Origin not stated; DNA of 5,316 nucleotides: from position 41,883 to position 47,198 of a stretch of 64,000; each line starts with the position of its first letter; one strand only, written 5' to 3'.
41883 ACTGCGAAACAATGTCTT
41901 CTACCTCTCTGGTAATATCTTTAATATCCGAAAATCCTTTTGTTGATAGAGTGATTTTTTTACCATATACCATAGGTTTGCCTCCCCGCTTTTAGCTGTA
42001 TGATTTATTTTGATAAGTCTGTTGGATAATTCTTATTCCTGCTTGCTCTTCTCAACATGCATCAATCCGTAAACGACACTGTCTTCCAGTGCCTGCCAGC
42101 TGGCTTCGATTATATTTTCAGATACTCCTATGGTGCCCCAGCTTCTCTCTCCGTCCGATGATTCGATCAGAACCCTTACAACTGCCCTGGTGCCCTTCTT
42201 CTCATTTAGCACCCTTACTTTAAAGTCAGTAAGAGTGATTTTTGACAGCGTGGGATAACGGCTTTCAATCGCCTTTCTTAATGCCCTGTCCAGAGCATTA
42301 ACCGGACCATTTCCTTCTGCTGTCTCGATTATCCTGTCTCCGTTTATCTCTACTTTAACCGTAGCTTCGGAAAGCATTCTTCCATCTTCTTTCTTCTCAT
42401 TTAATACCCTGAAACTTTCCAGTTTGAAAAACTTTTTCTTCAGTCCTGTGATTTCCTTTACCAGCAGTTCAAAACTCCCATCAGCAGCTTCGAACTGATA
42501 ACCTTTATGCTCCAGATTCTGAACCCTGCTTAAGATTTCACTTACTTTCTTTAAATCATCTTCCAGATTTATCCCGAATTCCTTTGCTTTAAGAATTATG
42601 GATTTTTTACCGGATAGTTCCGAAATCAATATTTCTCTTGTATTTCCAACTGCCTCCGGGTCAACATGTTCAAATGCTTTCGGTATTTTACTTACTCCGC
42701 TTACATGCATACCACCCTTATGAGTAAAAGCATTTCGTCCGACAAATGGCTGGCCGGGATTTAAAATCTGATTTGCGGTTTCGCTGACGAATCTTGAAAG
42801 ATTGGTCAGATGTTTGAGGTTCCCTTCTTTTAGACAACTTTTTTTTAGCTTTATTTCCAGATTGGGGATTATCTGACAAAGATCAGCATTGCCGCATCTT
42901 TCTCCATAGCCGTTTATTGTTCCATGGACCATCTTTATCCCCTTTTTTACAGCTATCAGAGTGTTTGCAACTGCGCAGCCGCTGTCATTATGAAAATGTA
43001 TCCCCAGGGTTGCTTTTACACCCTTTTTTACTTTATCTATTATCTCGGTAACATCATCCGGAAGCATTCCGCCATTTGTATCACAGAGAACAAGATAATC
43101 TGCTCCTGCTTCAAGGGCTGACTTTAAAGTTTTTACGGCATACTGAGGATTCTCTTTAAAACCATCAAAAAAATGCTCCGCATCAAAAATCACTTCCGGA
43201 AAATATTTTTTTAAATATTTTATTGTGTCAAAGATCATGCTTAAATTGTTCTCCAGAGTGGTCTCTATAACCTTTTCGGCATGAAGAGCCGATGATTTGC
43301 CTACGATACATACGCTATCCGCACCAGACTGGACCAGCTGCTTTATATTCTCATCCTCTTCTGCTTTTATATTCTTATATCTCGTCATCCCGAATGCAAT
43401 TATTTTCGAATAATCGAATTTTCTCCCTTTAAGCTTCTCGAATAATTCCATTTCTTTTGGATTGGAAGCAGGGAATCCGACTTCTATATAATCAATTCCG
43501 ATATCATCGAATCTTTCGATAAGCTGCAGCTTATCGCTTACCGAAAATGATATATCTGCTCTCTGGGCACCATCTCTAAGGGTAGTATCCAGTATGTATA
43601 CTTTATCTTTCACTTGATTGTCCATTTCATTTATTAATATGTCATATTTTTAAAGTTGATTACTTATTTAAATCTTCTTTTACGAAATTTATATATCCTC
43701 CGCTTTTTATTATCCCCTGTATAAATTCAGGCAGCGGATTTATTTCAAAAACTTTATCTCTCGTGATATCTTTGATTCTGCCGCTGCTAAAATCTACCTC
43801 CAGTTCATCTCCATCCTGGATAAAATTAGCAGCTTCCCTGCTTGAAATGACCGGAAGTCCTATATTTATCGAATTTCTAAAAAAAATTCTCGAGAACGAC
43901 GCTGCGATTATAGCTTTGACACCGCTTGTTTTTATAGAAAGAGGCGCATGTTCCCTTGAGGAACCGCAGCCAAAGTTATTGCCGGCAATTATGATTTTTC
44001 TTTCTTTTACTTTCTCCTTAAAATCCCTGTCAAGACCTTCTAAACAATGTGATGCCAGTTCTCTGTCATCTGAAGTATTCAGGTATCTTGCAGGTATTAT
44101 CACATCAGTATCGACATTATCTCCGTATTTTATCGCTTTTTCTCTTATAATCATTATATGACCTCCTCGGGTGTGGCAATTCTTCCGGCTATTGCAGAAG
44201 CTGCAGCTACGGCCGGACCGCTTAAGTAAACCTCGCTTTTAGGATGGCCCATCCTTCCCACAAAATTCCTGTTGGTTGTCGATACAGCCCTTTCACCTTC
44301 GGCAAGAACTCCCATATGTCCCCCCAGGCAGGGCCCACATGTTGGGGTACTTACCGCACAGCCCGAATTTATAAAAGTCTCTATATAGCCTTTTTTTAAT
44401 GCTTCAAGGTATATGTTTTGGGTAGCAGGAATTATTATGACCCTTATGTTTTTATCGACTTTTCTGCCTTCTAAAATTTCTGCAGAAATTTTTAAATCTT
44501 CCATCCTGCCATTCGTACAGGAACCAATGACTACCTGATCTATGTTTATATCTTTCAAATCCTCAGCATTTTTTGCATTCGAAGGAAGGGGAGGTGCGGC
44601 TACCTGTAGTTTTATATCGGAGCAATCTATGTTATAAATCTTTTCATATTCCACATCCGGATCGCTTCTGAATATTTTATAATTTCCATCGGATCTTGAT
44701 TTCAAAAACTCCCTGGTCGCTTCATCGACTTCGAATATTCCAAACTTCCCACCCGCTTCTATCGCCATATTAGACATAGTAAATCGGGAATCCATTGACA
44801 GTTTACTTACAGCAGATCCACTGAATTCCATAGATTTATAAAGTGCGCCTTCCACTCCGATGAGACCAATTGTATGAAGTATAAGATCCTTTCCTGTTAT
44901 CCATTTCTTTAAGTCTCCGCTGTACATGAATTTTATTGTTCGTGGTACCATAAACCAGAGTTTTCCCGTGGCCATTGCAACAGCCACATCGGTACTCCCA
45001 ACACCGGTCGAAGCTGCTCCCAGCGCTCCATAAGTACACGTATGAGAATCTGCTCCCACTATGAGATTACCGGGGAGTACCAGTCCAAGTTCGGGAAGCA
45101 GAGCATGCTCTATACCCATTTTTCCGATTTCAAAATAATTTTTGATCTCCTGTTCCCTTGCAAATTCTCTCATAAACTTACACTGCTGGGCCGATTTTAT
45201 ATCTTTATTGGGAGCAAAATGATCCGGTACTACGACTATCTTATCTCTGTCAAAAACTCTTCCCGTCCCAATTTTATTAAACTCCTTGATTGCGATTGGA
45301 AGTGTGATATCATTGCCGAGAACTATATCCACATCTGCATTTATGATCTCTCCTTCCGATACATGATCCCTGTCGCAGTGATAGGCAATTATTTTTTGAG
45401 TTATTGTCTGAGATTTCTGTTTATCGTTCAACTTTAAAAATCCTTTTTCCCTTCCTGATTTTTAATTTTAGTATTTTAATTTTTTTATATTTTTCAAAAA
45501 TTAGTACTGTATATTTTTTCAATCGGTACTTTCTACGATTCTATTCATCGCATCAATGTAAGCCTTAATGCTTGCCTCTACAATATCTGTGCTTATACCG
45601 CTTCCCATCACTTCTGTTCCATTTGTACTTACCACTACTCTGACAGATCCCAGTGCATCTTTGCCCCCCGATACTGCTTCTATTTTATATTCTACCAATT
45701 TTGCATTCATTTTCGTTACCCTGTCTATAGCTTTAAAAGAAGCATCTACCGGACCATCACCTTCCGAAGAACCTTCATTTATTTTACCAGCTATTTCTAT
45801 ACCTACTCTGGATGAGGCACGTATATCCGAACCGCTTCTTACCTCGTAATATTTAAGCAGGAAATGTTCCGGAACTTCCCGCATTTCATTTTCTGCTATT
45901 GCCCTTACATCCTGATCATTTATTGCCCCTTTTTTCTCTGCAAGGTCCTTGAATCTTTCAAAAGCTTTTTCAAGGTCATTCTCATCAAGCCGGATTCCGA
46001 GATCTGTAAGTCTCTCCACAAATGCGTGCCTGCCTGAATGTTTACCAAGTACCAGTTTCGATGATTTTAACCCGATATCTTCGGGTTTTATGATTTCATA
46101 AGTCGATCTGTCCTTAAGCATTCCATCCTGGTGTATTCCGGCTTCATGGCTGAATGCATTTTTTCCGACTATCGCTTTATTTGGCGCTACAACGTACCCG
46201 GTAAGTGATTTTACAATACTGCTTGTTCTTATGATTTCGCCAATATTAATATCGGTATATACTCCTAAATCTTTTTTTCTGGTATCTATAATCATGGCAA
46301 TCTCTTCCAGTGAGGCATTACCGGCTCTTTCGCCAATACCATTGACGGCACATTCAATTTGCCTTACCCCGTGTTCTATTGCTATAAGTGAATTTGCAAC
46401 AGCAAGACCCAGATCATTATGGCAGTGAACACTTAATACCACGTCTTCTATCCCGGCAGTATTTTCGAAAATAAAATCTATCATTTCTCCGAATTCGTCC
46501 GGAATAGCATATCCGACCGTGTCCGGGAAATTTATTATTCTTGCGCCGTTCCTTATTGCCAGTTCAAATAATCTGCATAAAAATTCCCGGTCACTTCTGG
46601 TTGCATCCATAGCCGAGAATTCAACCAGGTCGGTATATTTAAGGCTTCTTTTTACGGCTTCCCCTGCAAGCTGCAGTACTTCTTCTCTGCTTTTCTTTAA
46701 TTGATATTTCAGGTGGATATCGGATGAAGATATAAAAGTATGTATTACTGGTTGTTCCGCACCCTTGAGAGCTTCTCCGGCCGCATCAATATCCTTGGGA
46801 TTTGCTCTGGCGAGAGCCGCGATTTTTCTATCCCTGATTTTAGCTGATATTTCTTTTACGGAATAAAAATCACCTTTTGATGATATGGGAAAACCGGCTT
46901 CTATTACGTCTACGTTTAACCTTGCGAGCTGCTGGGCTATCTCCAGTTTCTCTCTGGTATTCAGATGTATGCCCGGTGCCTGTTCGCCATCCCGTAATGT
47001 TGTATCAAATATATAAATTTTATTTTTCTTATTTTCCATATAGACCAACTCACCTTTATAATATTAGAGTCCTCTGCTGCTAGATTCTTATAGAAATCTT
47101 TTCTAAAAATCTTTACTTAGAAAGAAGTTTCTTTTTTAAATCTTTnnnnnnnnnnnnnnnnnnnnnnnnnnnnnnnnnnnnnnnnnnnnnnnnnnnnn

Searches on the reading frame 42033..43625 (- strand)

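Call 6: search_protein_families(library=ncbifam, proteins=[window:42033-43625:-], max_evalue=0.00001)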
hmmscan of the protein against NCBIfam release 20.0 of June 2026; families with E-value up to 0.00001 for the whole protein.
window:42033-43625:- (530 aa): 26 families (the best 25 are shown)
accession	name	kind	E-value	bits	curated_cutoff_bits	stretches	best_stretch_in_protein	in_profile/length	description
TIGR00977.1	citramal_synth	equivalog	3.1e-216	718.7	450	1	8-527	1-523/526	citramalate synthase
NF002085.0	PRK00915.1-2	subfamily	2.2e-92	310.4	517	1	3-517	8-496/504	2-isopropylmalate synthase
NF002086.0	PRK00915.1-3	equivalog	8.1e-81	272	532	1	5-517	3-498/516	2-isopropylmalate synthase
TIGR00973.1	leuA_bact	equivalog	4.4e-78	262.9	598.7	1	8-516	1-492/494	2-isopropylmalate synthase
TIGR02090.1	LEU1_arch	subfamily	4.1e-77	259.7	484.75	1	9-380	1-356/363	isopropylmalate/citramalate/homocitrate synthases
NF002084.0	PRK00915.1-1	equivalog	3.6e-70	237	748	1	6-516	2-495/523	2-isopropylmalate synthase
TIGR02146.1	LysS_fung_arch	equivalog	6.1e-70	236.2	413.55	1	11-363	1-340/344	homocitrate synthase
NF002088.0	PRK00915.1-5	equivalog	6.2e-70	236.1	697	1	8-515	3-493/514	2-isopropylmalate synthase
NF002087.0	PRK00915.1-4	equivalog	1.5e-68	231.6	729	1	5-513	3-495/516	2-isopropylmalate synthase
NF041069.1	IPMS_Sufob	equivalog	1e-63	215.9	600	1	10-382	2-360/371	isopropylmalate synthase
TIGR02660.1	nifV_homocitr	equivalog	2.3e-60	204.8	462.9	1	8-371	1-348/365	homocitrate synthase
NF042433.1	CitmalDyn_Leptosp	equivalog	6.4e-48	163.6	950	1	4-488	3-473/514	(R)-citramalate synthase CimA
NF042434.1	IPMS_Lepto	equivalog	4.3e-41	141.1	500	1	6-364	3-365/374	2-isopropylmalate synthase LeuA2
NF002991.1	PRK03739.1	subfamily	4.5e-30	104.8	455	1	191-514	221-545/550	2-isopropylmalate synthase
NF006049.0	PRK08195.1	subfamily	8.6e-23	80.9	229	1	160-257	147-246/344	4-hyroxy-2-oxovalerate/4-hydroxy-2-oxopentanoic acid aldolase,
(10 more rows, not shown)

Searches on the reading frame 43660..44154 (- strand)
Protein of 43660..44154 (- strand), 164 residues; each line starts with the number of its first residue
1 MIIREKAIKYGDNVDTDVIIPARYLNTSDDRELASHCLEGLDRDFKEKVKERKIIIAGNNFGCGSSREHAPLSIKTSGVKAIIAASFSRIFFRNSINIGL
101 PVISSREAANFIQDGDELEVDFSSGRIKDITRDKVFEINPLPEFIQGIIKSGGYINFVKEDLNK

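Call 6: search_protein_families(library=ncbifam, proteins=[window:43660-44154:-], max_evalue=0.00001)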
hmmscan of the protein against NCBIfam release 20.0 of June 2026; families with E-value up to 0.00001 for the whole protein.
window:43660-44154:- (164 aa): 15 families
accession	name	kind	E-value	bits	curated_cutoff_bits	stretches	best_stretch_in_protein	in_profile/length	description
TIGR02084.1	leud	equivalog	3.3e-70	234.8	245.85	1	6-160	2-156/156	3-isopropylmalate dehydratase small subunit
TIGR02087.1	LEUD_arch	subfamily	1.9e-58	196.7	108.95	1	6-160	2-156/157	LeuD/DmdB family oxidoreductase small subunit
NF040625.1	HacB2_Meth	equivalog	2.1e-56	189.8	230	1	2-157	3-156/161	homoaconitase small subunit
NF040604.2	HacB_Meth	equivalog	5.1e-54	182.4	230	1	1-159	1-158/159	homoaconitase small subunit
NF010629.0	PRK14023.1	equivalog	2.9e-38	131.3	229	1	8-159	5-155/166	homoaconitate hydratase small subunit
NF002458.0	PRK01641.1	subfamily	1.6e-27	96.4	167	1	12-140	17-163/202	3-isopropylmalate dehydratase small subunit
NF005558.0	PRK07229.1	equivalog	9.7e-22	77.3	612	1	7-161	475-644/647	aconitate hydratase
TIGR00171.1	leuD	equivalog_domain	3.5e-21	75.9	116.25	1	13-140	18-165/188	3-isopropylmalate dehydratase small subunit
TIGR00139.1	h_aconitase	equivalog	5.6e-20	71.3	529.9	1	11-100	539-630/709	homoaconitase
TIGR01342.1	acon_putative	hypoth_equivalog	1.2e-18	66.6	719.15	1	5-129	472-607/655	putative aconitate hydratase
NF006757.0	PRK09277.1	subfamily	1.8e-10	39.2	686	1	50-102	756-809/888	aconitate hydratase AcnA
NF009520.0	PRK12881.1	subfamily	7.6e-10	37.1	905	1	50-102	761-814/893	aconitate hydratase AcnA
TIGR01341.1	aconitase_1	equivalog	1e-09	36.7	945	1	49-123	746-822/876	aconitate hydratase AcnA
TIGR01340.1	aconitase_mito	equivalog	2.3e-09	36.2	825.35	1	25-119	597-692/745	aconitate hydratase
TIGR02333.1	2met_isocit_dHY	equivalog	7.2e-08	30.8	1419.85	1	50-101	730-781/858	Fe/S-dependent 2-methylisocitrate dehydratase AcnD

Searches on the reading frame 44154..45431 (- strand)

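Call 6: search_protein_families(library=ncbifam, proteins=[window:44154-45431:-], max_evalue=0.00001)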
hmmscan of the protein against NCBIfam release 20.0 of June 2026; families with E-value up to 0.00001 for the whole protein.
window:44154-45431:- (425 aa): 19 families
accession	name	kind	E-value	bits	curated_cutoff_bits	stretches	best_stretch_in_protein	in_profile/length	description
TIGR02083.1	LEU2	equivalog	7.3e-214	710.3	610.65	1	9-424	2-419/419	3-isopropylmalate dehydratase large subunit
NF001614.1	PRK00402.1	subfamily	7.5e-191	634.2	385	1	8-422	1-415/415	aconitase/3-isopropylmalate dehydratase large subunit family protein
TIGR01343.1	hacA_fam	subfamily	2.6e-170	566.4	385.7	1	9-422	1-412/412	homoaconitate hydratase family protein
TIGR02086.1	IPMI_arch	subfamily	5.7e-154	512.8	410.15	1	8-422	1-410/411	3-isopropylmalate dehydratase/homoaconitate hydratase family large subunit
NF040615.1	HacA_Meth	equivalog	4.8e-139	463.7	550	1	9-420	2-417/419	homoaconitase large subunit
NF009116.0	PRK12466.1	subfamily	3.3e-94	316.1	531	2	6-279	3-293/472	3-isopropylmalate dehydratase large subunit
NF005558.0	PRK07229.1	equivalog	6.6e-94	315.7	612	1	7-423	2-414/647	aconitate hydratase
NF004016.0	PRK05478.1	subfamily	1.3e-86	291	510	2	6-279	2-291/468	3-isopropylmalate dehydratase large subunit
TIGR01342.1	acon_putative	hypoth_equivalog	1.9e-79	267.6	719.15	1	9-423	1-411/655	putative aconitate hydratase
TIGR00170.1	leuC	equivalog_domain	2.7e-74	250.5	560.25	2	7-278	2-289/466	3-isopropylmalate dehydratase large subunit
TIGR00139.1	h_aconitase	equivalog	2.1e-68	231.3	529.9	2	8-247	2-244/709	homoaconitase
NF006690.0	PRK09238.1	equivalog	2.8e-46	157.9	782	2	250-423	645-816/852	bifunctional aconitate hydratase 2/2-methylisocitrate dehydratase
TIGR01340.1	aconitase_mito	equivalog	3.4e-38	131.5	825.35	1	105-418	133-472/745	aconitate hydratase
NF008503.0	PRK11413.1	equivalog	2e-36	125.2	641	2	120-293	141-315/753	hydratase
TIGR00117.1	acnB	equivalog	2.4e-30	105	1287.2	1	250-424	644-815/844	bifunctional aconitate hydratase 2/2-methylisocitrate dehydratase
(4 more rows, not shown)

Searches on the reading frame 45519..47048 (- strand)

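Call 6: search_protein_families(library=ncbifam, proteins=[window:45519-47048:-], max_evalue=0.00001)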
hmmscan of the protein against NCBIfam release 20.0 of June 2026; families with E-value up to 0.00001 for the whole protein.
window:45519-47048:- (509 aa): 21 families
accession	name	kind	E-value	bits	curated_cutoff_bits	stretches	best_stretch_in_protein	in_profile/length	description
NF002086.0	PRK00915.1-3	equivalog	7.6e-219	727.4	532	1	6-507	2-504/516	2-isopropylmalate synthase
TIGR00973.1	leuA_bact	equivalog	4e-207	688.5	598.7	1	10-502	1-494/494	2-isopropylmalate synthase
NF002087.0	PRK00915.1-4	equivalog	2.9e-199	662.9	729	1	7-507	3-505/516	2-isopropylmalate synthase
NF002088.0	PRK00915.1-5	equivalog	4.5e-189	629.2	697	1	9-506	2-500/514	2-isopropylmalate synthase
NF002084.0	PRK00915.1-1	equivalog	5.2e-184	612.6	748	1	8-507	2-502/523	2-isopropylmalate synthase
NF002085.0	PRK00915.1-2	subfamily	3.1e-147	491.3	517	1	5-506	8-501/504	2-isopropylmalate synthase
TIGR02090.1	LEU1_arch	subfamily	6e-120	400.7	484.75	1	11-384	1-362/363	isopropylmalate/citramalate/homocitrate synthases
NF041069.1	IPMS_Sufob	equivalog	1.7e-113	379.7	600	1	11-389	1-369/371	isopropylmalate synthase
TIGR02660.1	nifV_homocitr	equivalog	4.6e-88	295.9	462.9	1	11-384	2-364/365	homocitrate synthase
TIGR02146.1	LysS_fung_arch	equivalog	3.4e-73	246.9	413.55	1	13-367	1-343/344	homocitrate synthase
NF042434.1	IPMS_Lepto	equivalog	1.2e-70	238.4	500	1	7-374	2-374/374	2-isopropylmalate synthase LeuA2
TIGR00977.1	citramal_synth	equivalog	2.6e-67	227.3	450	1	10-502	1-514/526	citramalate synthase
NF042433.1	CitmalDyn_Leptosp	equivalog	5.5e-60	203.4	950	1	4-473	1-474/514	(R)-citramalate synthase CimA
NF002991.1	PRK03739.1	subfamily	9e-52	176.5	455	1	16-503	32-550/550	2-isopropylmalate synthase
TIGR00970.1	leuA_yeast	equivalog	1.8e-43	148.9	697.4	1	15-505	31-563/564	2-isopropylmalate synthase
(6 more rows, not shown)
